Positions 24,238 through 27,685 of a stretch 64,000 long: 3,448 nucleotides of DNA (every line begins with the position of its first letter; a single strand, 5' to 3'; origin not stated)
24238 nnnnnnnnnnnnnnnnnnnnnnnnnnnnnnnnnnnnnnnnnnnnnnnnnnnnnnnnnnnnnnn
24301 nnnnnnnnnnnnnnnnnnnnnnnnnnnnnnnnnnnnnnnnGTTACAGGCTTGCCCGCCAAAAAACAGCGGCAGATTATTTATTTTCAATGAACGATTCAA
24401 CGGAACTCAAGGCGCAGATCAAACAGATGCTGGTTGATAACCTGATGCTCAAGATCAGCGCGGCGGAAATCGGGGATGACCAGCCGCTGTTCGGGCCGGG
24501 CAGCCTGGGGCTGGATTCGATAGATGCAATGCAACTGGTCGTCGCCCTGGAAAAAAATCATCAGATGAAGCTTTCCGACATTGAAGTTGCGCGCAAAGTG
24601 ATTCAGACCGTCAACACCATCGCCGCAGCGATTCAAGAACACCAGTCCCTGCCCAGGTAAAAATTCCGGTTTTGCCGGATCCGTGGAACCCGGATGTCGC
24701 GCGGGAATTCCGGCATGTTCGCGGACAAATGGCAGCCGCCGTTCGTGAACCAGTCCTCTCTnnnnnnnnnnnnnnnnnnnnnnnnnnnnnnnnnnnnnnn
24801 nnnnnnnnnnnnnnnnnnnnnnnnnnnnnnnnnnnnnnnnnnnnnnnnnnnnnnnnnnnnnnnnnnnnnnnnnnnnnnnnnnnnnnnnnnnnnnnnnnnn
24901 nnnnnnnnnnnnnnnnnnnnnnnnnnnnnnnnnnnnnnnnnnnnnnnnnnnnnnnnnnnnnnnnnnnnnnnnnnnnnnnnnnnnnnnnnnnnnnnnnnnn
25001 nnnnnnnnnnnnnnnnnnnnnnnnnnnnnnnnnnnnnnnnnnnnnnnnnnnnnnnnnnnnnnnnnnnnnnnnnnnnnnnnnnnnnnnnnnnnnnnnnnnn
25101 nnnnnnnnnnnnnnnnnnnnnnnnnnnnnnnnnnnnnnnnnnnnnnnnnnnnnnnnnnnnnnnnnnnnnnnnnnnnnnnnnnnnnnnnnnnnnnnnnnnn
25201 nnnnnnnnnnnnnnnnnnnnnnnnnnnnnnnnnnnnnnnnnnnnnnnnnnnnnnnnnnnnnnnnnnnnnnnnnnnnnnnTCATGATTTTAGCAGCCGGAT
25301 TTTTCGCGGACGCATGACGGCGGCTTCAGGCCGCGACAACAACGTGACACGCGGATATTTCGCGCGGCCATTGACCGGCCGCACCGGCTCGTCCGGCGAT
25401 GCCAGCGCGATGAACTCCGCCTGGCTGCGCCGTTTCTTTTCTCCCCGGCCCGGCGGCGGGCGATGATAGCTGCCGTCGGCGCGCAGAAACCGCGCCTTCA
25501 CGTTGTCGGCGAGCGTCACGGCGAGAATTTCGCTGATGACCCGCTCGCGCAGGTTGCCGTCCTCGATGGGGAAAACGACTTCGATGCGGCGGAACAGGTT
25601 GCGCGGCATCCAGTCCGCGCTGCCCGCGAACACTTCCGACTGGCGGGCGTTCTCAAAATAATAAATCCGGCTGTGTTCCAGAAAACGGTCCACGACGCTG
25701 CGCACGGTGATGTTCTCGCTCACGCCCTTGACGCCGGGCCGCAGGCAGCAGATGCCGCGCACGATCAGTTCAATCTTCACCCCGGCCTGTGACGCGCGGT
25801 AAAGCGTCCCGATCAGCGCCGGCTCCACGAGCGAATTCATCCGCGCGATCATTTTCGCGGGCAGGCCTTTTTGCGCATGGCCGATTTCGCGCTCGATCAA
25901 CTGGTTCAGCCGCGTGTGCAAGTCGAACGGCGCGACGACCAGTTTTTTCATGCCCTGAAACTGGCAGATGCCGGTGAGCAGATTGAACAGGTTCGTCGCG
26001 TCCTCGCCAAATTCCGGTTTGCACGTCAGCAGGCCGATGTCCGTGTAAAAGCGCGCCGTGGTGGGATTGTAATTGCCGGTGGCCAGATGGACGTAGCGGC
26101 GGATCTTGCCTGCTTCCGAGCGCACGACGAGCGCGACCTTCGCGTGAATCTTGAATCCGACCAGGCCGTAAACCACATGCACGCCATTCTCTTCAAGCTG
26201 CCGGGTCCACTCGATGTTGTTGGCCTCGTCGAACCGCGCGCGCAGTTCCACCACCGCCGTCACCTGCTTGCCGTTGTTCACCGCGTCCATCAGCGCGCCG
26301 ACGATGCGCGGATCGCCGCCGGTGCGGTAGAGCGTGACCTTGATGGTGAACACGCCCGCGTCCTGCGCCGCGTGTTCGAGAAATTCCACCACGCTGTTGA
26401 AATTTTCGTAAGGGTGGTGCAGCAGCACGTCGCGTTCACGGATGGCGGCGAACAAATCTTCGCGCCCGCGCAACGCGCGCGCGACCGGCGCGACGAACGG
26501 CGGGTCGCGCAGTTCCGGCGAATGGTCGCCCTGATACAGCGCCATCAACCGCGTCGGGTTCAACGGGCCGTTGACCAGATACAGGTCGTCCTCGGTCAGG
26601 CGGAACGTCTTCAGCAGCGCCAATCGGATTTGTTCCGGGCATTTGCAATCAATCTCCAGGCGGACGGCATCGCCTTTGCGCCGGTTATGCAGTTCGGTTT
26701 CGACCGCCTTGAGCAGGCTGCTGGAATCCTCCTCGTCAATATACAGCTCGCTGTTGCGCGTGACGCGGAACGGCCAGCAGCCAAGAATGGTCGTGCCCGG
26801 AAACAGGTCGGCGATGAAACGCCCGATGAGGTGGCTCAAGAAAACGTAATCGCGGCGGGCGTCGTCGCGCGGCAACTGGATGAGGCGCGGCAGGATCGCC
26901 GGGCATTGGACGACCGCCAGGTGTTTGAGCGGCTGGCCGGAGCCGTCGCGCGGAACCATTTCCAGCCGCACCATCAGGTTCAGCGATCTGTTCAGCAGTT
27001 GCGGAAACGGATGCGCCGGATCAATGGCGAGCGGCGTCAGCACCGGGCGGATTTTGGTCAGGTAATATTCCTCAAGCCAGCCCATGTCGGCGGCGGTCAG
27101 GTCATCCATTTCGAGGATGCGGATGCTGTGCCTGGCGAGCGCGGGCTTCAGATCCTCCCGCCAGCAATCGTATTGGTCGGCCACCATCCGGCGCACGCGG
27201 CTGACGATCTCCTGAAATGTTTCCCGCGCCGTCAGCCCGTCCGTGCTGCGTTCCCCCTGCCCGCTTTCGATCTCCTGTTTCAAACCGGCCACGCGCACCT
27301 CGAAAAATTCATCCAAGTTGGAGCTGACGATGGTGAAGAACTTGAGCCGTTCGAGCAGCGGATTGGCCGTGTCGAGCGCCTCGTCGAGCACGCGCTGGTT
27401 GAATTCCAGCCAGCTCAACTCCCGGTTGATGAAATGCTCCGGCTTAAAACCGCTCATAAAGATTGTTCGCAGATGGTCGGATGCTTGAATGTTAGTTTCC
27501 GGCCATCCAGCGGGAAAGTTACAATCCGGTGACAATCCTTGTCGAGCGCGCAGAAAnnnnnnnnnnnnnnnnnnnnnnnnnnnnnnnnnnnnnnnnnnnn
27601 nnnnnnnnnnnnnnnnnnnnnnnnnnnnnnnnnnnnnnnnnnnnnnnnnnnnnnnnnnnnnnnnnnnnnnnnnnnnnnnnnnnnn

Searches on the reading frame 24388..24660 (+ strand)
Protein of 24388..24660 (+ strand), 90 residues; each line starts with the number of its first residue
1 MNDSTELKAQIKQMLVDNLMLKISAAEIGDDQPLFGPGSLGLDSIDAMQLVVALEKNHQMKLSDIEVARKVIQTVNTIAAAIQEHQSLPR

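Call 29: find_encoding_contigs(protein=window:24388-24660:+, flank=10000, max_places=8)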
Protein window:24388-24660:+ (90 aa): 1 contig read that carries it; 1 place shown.
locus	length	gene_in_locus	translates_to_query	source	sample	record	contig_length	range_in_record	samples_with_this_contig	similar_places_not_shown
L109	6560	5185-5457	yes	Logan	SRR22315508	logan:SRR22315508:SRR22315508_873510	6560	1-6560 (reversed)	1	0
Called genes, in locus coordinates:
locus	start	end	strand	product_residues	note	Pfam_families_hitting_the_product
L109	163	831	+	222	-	PF08241:Methyltransf_11, PF08242:Methyltransf_12 (weak), PF13649:Methyltransf_25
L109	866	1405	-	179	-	-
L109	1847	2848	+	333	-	PF04055:Radical_SAM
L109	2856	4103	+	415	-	PF00109:ketoacyl-synt, PF00108:Thiolase_N (faint), PF02801:Ketoacyl-synt_C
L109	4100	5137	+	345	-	-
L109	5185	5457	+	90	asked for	PF00550:PP-binding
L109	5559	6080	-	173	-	PF00300:His_Phos_1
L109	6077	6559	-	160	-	?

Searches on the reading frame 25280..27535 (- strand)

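Call 50: search_protein_families(library=pfam, proteins=[window:25280-27535:-], max_evalue=0.0001)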
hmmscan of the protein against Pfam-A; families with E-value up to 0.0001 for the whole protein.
window:25280-27535:- (751 aa): 5 families
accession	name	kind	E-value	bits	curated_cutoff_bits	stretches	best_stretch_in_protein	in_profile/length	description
PF17941.7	PP_kinase_C_1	-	1.5e-72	243.1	25.7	1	361-522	2-163/167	Polyphosphate kinase C-terminal domain 1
PF13090.12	PP_kinase_C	-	6.3e-67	224.8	25.8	1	532-705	1-172/172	Polyphosphate kinase C-terminal domain 2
PF02503.22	PP_kinase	-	1.8e-57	194.4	31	1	152-333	4-183/183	Polyphosphate kinase middle domain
PF13089.11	PP_kinase_N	-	1.9e-40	137.9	23.8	1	35-140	1-106/107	Polyphosphate kinase N-terminal domain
PF13091.12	PLDc_2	-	3.8e-07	30.4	27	0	569-667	20-125/132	PLD-like domain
